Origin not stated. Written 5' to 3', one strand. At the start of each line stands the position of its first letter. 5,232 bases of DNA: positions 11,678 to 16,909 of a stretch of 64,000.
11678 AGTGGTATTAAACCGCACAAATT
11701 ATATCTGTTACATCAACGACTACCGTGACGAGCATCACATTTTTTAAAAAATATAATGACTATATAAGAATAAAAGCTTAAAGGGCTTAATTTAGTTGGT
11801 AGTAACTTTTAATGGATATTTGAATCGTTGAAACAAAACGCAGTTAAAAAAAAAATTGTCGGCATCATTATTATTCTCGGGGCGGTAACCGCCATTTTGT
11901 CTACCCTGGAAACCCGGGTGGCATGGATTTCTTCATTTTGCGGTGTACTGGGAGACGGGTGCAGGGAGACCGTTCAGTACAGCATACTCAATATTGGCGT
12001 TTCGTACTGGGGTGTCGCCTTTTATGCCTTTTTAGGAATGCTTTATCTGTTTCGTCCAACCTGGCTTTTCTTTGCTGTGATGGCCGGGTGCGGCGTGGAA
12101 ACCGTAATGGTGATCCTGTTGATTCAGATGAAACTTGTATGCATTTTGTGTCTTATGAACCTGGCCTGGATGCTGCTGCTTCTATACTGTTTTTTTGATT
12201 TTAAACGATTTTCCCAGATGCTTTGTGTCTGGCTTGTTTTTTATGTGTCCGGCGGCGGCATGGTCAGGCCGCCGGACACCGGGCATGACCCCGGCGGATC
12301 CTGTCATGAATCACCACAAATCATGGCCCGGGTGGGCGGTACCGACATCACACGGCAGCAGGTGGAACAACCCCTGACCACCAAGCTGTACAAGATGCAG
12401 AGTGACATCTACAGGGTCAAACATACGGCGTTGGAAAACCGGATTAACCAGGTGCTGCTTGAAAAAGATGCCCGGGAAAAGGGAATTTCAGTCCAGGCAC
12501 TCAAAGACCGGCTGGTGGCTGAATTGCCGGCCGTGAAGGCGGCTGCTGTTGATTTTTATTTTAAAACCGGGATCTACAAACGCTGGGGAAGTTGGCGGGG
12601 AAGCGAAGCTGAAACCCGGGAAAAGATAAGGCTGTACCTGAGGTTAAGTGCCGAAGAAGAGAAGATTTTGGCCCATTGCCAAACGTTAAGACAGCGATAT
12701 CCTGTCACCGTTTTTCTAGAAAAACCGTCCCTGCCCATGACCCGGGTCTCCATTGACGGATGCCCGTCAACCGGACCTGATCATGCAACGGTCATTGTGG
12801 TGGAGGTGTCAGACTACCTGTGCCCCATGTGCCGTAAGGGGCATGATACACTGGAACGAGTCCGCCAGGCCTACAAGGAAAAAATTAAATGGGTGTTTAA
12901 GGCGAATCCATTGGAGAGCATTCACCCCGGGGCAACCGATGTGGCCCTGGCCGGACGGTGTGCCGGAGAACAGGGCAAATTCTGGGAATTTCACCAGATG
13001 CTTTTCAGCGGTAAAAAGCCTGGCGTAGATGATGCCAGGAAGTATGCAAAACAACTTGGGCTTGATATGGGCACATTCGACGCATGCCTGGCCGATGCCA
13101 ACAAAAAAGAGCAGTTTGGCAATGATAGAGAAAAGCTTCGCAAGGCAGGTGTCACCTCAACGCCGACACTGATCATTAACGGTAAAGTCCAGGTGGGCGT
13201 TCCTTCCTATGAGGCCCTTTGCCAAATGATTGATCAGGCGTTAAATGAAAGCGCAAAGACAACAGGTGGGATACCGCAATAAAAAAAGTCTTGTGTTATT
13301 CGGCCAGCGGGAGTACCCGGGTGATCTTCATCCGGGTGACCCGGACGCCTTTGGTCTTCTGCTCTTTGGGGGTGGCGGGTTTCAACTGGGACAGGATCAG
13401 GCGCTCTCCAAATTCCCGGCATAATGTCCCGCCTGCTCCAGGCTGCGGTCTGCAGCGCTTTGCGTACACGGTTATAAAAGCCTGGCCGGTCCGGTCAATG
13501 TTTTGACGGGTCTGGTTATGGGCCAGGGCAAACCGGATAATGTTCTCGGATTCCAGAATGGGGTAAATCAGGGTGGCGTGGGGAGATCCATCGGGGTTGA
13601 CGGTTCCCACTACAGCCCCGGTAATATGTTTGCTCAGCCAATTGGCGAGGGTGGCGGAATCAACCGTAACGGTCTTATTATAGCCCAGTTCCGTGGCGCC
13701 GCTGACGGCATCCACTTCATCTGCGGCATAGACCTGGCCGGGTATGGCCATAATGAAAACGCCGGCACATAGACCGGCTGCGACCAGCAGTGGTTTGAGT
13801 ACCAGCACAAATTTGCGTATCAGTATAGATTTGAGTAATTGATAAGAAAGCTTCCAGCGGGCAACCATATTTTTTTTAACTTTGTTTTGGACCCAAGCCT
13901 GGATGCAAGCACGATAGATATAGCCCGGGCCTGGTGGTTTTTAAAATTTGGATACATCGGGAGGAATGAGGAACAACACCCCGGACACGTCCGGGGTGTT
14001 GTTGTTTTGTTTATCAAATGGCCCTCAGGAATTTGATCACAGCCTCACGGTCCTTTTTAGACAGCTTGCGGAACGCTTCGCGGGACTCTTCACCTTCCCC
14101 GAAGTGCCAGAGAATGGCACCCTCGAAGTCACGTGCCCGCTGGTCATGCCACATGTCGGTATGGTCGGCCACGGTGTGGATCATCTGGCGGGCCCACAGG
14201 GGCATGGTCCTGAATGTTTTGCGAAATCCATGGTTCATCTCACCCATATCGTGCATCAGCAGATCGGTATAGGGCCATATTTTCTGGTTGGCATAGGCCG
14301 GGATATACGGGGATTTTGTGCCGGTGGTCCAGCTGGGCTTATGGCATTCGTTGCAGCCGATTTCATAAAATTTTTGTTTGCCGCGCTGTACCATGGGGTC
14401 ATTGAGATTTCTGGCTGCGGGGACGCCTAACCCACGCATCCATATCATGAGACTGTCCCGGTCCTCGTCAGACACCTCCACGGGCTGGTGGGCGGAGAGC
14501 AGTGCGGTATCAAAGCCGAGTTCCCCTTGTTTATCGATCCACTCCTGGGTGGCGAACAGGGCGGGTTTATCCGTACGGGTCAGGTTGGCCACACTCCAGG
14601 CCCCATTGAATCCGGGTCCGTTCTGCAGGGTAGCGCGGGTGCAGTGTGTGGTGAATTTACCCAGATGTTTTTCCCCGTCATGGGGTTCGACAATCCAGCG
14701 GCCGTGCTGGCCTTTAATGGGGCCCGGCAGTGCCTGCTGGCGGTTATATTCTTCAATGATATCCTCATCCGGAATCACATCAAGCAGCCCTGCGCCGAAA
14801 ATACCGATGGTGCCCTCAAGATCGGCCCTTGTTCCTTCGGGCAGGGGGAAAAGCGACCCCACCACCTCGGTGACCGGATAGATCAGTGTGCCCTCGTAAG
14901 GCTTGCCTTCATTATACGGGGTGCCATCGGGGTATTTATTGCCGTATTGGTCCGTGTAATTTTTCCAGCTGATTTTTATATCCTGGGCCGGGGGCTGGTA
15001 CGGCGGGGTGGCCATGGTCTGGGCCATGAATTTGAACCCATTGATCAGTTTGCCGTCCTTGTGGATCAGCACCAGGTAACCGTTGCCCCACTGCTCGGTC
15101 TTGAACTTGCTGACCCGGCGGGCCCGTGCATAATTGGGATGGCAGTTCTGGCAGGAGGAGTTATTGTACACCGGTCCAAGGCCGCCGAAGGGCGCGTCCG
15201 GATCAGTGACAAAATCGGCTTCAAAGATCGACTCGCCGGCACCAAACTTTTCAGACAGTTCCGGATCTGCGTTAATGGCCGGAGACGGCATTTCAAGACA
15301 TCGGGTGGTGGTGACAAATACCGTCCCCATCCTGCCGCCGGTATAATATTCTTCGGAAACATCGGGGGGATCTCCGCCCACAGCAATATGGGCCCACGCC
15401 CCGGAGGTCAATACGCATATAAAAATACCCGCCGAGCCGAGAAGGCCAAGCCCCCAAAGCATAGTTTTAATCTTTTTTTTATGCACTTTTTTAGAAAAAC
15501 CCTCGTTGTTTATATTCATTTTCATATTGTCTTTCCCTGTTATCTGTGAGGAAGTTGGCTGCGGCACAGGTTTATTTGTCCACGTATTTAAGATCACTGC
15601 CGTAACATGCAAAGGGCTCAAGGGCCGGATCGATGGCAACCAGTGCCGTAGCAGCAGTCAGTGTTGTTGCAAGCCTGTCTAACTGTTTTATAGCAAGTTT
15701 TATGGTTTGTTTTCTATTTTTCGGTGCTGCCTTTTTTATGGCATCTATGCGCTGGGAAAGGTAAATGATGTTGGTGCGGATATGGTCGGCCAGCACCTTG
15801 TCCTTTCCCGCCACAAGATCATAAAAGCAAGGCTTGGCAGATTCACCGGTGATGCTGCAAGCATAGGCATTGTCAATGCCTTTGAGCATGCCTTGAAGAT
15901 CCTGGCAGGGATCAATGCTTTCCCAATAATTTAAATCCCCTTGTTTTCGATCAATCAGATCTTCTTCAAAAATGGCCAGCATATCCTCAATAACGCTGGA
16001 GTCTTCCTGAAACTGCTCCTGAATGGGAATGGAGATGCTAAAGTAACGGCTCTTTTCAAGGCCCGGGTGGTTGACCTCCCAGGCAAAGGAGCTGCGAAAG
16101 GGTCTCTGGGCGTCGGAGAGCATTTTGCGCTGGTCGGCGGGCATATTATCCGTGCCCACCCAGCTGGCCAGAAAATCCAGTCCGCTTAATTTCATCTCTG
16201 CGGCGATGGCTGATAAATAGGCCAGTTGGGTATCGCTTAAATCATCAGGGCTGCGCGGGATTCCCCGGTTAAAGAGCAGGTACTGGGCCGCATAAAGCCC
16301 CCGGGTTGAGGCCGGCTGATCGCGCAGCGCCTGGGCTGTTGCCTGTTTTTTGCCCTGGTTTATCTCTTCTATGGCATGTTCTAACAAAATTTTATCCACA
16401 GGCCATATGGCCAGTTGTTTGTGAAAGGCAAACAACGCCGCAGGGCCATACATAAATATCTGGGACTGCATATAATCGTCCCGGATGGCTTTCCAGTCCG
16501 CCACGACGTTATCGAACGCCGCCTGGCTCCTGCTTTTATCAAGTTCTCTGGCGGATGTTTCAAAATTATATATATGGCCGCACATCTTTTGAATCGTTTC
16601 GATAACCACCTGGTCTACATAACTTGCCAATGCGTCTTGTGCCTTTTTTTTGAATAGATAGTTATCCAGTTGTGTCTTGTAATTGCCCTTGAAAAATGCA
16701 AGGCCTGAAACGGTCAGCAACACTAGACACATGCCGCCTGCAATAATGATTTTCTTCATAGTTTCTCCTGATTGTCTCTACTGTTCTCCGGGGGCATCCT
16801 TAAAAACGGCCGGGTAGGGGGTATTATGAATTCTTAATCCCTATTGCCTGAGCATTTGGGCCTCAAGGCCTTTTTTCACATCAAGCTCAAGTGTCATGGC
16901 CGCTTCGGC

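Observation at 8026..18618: Cluster of perfect CRP-type palindromes suggests a local Crp-family regulon linking pilus, imelysin and small-protein genes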

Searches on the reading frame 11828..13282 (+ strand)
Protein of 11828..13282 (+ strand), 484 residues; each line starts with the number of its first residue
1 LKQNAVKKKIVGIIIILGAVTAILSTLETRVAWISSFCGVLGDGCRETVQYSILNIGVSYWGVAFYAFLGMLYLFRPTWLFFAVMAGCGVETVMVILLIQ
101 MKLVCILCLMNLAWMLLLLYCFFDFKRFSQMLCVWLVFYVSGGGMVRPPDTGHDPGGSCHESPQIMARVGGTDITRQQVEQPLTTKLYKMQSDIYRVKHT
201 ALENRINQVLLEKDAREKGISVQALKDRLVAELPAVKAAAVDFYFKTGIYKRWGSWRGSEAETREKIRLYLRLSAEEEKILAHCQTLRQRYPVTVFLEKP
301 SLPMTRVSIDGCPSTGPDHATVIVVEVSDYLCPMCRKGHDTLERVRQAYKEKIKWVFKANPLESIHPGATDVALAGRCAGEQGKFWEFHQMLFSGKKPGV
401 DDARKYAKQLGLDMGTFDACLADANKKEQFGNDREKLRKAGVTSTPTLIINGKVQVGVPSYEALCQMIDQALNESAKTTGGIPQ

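Call 7: search_protein_families(library=pfam, proteins=[window:11828-13282:+], max_evalue=0.01)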
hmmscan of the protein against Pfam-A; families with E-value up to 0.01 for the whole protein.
window:11828-13282:+ (484 aa): 5 families
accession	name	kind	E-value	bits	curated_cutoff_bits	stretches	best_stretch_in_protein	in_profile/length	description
PF13462.12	Thioredoxin_4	-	4.6e-22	79.4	23.2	1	315-469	8-164/165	Thioredoxin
PF01323.26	DSBA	-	2.5e-15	57.2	25.6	1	324-466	2-188/191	DSBA-like thioredoxin domain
PF13192.12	Thioredoxin_3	-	9.9e-06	26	24.8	1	432-467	37-74/76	Thioredoxin domain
PF13624.11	SurA_N_3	-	5.8e-05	23.4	27.2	1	158-223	40-109/162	SurA-like N-terminal domain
PF13623.11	SurA_N_2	-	0.003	17.9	28.5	1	161-224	38-112/145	SurA-like N-terminal domain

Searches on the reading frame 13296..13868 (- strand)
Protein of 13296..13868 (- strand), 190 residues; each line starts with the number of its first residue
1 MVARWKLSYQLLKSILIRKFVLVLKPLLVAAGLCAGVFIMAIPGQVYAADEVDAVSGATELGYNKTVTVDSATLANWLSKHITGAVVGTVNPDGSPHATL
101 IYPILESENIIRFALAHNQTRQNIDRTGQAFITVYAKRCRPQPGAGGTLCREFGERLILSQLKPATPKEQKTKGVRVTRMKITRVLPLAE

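Call 7: search_protein_families(library=pfam, proteins=[window:13296-13868:-], max_evalue=0.01)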
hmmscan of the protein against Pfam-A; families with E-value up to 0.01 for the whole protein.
window:13296-13868:- (190 aa): 1 family
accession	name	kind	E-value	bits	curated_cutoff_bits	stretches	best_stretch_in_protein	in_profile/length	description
PF01243.27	PNPOx_N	-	0.00039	21.2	28.1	1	85-136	15-65/120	Pyridoxamine 5'-phosphate oxidase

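Call 90: search_protein_families(library=pfam, proteins=[window:13296-13868:-], max_evalue=0.01)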
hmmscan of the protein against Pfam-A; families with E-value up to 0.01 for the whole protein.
window:13296-13868:- (190 aa): 1 family
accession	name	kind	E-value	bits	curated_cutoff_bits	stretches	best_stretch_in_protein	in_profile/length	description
PF01243.27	PNPOx_N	-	0.00039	21.2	28.1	1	85-136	15-65/120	Pyridoxamine 5'-phosphate oxidase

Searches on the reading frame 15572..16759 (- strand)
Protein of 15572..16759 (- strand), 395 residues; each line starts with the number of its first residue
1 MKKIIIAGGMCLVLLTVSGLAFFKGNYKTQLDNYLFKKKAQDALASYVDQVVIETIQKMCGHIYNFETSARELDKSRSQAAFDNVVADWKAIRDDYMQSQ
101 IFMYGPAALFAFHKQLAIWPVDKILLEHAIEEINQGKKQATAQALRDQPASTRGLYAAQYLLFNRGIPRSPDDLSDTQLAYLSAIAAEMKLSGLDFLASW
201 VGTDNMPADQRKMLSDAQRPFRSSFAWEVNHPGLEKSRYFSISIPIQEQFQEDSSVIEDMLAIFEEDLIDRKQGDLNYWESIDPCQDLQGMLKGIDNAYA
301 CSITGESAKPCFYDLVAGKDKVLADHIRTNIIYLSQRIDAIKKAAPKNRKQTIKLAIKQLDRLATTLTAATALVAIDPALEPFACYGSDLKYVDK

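Call 7: search_protein_families(library=pfam, proteins=[window:15572-16759:-], max_evalue=0.01)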
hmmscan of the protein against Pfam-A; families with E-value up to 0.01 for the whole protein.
window:15572-16759:- (395 aa): 1 family
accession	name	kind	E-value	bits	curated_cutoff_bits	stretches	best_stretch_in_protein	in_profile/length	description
PF09375.15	Peptidase_M75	-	1e-23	84.8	23.5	1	66-366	15-287/288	Imelysin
